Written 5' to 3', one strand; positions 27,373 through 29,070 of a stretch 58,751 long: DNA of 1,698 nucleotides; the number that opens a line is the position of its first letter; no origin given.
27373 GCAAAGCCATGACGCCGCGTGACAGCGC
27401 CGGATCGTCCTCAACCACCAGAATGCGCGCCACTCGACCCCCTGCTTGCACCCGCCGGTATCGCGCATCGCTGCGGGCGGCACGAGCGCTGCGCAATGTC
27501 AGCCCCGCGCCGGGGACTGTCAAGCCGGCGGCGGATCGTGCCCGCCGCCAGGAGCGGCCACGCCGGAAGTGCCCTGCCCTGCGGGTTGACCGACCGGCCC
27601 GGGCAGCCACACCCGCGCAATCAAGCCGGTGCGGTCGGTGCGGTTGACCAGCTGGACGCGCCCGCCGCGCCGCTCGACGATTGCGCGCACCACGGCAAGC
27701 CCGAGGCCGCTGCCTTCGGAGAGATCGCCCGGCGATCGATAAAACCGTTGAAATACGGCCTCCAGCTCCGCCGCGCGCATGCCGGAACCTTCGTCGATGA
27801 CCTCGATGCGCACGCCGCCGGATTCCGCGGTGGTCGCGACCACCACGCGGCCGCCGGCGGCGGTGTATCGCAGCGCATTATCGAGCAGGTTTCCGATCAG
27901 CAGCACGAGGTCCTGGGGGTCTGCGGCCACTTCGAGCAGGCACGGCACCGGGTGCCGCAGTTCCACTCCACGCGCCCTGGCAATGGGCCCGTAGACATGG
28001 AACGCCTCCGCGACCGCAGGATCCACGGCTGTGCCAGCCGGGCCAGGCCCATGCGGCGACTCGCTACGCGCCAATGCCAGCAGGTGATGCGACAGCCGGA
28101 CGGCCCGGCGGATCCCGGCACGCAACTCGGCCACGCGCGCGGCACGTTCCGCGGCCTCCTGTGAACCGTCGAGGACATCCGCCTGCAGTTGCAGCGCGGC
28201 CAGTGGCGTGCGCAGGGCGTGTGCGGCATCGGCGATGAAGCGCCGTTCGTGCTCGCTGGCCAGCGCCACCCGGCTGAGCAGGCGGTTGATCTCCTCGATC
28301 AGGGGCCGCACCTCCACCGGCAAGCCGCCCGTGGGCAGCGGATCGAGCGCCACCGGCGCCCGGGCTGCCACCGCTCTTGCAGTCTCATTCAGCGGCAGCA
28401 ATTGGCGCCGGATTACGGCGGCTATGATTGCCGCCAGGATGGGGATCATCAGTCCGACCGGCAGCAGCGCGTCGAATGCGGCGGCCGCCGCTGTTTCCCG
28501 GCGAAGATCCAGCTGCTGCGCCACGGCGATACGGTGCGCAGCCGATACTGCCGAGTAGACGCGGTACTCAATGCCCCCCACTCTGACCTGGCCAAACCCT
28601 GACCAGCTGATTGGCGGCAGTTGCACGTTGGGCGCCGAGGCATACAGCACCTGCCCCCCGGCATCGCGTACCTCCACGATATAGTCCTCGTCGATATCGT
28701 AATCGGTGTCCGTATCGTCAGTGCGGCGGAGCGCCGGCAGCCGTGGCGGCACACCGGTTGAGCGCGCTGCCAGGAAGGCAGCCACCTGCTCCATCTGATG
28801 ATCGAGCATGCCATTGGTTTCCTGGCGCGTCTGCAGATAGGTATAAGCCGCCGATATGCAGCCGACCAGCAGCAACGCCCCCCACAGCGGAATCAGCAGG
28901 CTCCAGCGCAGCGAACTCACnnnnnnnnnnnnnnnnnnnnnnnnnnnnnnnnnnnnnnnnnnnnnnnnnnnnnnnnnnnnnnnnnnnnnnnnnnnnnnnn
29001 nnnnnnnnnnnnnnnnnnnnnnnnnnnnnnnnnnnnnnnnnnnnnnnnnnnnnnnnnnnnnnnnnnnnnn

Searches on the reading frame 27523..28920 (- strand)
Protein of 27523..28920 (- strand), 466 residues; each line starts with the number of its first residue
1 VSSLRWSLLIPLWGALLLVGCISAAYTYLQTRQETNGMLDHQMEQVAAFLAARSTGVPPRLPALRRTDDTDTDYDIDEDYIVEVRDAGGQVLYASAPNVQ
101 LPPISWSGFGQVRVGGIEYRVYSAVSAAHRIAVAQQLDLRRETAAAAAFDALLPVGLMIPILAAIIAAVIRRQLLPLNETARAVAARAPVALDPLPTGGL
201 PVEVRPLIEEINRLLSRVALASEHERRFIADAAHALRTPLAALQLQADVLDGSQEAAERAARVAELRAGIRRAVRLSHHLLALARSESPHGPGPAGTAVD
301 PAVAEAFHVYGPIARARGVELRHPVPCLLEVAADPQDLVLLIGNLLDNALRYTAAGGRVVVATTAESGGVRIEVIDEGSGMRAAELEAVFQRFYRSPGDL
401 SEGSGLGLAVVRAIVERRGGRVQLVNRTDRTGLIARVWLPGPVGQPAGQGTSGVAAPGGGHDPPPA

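Call 47: search_protein_families(library=pfam, proteins=[window:27523-28920:-], max_evalue=0.00001)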
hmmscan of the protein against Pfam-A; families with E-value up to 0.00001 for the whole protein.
window:27523-28920:- (466 aa): 2 families
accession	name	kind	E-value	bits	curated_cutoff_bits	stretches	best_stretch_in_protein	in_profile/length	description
PF02518.31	HATPase_c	-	2.4e-21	76.7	26.4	1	334-440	2-108/111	Histidine kinase-, DNA gyrase B-, and HSP90-like ATPase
PF00512.31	HisKA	-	8.9e-10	38.9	26.9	1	226-288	3-65/66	His Kinase A (phospho-acceptor) domain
